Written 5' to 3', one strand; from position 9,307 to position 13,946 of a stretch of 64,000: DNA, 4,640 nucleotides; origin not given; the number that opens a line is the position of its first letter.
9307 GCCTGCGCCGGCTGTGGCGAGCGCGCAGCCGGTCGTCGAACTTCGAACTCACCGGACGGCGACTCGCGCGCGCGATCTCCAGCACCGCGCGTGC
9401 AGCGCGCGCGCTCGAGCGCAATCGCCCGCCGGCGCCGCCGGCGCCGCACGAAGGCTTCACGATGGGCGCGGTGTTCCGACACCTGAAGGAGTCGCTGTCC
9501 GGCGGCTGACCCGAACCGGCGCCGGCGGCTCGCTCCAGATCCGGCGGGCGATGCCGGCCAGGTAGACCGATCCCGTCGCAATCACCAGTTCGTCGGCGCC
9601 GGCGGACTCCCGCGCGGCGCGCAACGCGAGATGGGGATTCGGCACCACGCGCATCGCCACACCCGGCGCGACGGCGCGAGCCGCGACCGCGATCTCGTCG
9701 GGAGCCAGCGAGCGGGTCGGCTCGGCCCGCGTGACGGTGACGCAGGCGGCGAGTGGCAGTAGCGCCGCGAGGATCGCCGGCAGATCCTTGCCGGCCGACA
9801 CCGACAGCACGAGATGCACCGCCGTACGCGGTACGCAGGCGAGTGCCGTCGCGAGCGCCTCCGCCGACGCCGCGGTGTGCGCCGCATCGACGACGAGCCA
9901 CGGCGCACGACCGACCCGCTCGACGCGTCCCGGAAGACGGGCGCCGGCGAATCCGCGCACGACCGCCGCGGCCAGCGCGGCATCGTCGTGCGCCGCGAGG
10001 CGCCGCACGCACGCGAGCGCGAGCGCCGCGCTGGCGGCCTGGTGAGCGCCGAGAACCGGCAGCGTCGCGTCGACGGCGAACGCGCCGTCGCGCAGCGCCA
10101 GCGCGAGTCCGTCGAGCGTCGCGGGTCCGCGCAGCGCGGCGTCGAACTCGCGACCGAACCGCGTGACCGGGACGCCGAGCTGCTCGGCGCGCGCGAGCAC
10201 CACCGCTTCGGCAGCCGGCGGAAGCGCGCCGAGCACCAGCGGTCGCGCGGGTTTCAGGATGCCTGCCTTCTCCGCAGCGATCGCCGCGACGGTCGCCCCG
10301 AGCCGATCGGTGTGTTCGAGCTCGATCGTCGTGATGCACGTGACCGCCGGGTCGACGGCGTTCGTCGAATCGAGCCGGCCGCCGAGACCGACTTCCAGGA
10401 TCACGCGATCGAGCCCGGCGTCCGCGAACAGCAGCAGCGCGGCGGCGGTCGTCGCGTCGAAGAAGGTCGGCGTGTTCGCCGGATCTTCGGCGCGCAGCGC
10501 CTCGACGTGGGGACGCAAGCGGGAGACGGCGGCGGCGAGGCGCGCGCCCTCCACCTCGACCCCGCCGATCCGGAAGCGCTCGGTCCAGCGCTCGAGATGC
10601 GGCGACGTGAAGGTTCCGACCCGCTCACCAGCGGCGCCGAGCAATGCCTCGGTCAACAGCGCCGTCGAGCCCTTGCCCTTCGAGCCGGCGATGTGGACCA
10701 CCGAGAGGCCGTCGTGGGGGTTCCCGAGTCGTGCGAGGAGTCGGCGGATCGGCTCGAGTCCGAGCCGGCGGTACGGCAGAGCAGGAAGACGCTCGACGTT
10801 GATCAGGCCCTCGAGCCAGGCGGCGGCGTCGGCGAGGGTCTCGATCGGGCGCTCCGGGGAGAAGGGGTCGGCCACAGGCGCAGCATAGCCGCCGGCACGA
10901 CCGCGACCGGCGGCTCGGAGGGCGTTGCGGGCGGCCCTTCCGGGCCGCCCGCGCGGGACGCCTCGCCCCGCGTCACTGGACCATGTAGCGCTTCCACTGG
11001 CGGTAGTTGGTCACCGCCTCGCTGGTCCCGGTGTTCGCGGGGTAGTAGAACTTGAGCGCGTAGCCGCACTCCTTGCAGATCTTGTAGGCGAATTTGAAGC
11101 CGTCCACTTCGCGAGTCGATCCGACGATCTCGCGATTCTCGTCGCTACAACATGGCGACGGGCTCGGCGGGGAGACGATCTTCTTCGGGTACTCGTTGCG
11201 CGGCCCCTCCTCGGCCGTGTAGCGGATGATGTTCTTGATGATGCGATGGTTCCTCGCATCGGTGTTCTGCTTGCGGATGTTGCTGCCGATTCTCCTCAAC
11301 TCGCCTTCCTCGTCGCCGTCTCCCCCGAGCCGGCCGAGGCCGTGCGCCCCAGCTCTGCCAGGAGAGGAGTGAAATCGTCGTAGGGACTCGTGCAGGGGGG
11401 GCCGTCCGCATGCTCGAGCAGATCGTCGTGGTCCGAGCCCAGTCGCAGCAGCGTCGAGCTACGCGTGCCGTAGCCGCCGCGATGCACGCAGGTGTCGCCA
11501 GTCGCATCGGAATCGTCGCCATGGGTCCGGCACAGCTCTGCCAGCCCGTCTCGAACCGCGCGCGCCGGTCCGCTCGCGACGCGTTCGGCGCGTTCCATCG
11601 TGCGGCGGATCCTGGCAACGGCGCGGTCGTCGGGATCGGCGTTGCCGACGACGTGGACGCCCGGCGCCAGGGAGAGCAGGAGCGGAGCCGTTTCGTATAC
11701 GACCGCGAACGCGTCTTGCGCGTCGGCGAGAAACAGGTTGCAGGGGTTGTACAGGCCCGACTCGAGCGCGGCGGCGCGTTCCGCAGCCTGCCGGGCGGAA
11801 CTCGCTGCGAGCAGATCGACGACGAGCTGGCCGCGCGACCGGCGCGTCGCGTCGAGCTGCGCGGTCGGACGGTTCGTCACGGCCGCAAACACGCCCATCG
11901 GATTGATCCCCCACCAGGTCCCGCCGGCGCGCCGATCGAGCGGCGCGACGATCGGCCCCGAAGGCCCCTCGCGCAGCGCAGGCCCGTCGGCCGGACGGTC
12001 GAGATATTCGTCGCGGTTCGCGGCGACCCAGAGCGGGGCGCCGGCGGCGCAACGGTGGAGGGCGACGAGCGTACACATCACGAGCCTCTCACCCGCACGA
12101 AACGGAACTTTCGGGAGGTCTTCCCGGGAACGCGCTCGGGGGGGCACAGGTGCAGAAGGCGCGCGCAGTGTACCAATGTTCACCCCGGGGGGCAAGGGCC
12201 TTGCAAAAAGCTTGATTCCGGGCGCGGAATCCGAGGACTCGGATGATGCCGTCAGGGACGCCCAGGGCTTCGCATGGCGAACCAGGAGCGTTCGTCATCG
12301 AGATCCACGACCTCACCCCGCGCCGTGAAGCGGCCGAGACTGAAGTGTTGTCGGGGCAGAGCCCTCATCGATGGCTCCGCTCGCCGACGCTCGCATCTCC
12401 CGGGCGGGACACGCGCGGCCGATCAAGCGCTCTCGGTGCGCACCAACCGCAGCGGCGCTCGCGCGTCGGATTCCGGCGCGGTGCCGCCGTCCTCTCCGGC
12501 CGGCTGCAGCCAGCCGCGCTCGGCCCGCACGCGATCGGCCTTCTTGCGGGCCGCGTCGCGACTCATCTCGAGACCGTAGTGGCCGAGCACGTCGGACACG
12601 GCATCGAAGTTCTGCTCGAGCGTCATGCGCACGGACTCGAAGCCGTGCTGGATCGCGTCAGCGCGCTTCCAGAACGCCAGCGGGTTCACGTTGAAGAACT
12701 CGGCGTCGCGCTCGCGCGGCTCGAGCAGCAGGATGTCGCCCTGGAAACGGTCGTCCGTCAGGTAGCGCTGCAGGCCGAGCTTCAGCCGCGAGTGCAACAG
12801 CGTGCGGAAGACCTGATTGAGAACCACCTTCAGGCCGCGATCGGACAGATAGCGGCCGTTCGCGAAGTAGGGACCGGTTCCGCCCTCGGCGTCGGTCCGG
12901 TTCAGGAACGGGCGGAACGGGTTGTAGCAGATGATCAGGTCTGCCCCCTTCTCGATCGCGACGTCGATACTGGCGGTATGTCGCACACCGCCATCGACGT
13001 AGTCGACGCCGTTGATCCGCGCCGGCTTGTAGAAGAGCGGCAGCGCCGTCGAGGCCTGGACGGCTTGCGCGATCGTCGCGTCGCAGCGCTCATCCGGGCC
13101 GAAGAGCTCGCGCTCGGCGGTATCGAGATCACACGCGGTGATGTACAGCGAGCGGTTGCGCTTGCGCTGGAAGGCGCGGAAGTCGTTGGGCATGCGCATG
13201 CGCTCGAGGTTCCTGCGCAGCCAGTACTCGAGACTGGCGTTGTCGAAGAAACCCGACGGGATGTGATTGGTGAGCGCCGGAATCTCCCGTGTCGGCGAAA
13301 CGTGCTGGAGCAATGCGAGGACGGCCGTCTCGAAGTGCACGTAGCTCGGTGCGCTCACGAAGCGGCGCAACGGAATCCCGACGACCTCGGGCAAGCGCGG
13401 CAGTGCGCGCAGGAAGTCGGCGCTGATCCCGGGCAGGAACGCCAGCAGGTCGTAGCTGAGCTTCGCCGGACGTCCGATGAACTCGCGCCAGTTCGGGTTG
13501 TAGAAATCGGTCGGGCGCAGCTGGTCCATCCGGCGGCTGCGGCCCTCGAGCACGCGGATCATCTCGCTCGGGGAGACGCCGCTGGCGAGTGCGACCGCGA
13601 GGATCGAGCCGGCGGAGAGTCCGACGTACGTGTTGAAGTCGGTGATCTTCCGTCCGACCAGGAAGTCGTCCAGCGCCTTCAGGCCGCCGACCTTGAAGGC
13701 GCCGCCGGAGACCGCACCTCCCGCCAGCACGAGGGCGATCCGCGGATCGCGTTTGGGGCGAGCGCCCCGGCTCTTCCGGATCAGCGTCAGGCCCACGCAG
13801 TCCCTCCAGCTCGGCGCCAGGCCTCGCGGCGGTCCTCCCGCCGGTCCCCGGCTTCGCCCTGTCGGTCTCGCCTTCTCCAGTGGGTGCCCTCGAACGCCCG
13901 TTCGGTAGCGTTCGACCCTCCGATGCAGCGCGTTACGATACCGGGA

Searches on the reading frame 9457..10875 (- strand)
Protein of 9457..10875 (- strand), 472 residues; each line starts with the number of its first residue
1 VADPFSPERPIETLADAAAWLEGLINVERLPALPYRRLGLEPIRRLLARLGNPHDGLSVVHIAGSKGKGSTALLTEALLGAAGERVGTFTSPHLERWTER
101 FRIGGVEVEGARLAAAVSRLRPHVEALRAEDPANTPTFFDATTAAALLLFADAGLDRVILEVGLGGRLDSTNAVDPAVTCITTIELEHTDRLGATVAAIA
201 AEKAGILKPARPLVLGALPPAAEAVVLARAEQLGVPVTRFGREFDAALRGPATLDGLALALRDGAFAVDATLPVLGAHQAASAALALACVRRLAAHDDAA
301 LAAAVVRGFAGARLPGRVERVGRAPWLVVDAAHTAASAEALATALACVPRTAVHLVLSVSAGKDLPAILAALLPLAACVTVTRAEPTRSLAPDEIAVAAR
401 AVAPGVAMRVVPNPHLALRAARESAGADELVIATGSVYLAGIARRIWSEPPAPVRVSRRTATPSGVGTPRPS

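Call 42: search_protein_families(library=pfam, max_evalue=0.00001, proteins=[window:9457-10875:-])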
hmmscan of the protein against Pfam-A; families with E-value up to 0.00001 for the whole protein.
window:9457-10875:- (472 aa): 2 families
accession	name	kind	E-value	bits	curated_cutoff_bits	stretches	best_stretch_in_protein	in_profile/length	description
PF02875.26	Mur_ligase_C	-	2.6e-12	48.1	28.4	1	316-436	1-126/127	Mur ligase, glutamate ligase domain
PF08245.18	Mur_ligase_M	-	2.6e-09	37.8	24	1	62-289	1-199/200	Mur ligase middle domain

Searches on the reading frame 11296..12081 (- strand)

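Call 42: search_protein_families(library=pfam, max_evalue=0.00001, proteins=[window:11296-12081:-])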
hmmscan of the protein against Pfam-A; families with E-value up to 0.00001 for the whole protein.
window:11296-12081:- (261 aa): 1 family
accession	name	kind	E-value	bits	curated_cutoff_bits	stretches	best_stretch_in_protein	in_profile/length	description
PF05742.17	TANGO2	-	5.3e-25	89.5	22.6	1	2-213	1-241/257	Transport and Golgi organisation 2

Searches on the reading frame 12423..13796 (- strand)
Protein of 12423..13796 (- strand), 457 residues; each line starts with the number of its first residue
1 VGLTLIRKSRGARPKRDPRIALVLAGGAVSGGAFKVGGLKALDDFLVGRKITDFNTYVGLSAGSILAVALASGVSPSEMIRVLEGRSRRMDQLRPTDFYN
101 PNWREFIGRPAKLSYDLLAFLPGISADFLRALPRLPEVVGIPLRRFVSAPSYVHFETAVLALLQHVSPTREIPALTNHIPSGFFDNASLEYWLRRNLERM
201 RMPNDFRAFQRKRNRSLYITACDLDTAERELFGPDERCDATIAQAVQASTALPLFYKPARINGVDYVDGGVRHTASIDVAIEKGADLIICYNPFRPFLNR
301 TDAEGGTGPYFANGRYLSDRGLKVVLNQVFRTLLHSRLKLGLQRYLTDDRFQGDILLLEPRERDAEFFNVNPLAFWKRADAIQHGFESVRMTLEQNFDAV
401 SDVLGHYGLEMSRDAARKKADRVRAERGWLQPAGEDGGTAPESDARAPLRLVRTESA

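Call 42: search_protein_families(library=pfam, max_evalue=0.00001, proteins=[window:12423-13796:-])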
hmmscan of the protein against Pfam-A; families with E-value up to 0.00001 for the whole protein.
window:12423-13796:- (457 aa): 1 family
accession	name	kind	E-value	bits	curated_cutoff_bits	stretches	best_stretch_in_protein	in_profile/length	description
PF01734.28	Patatin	-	1.2e-24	88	27.7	1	22-281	1-191/191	Patatin-like phospholipase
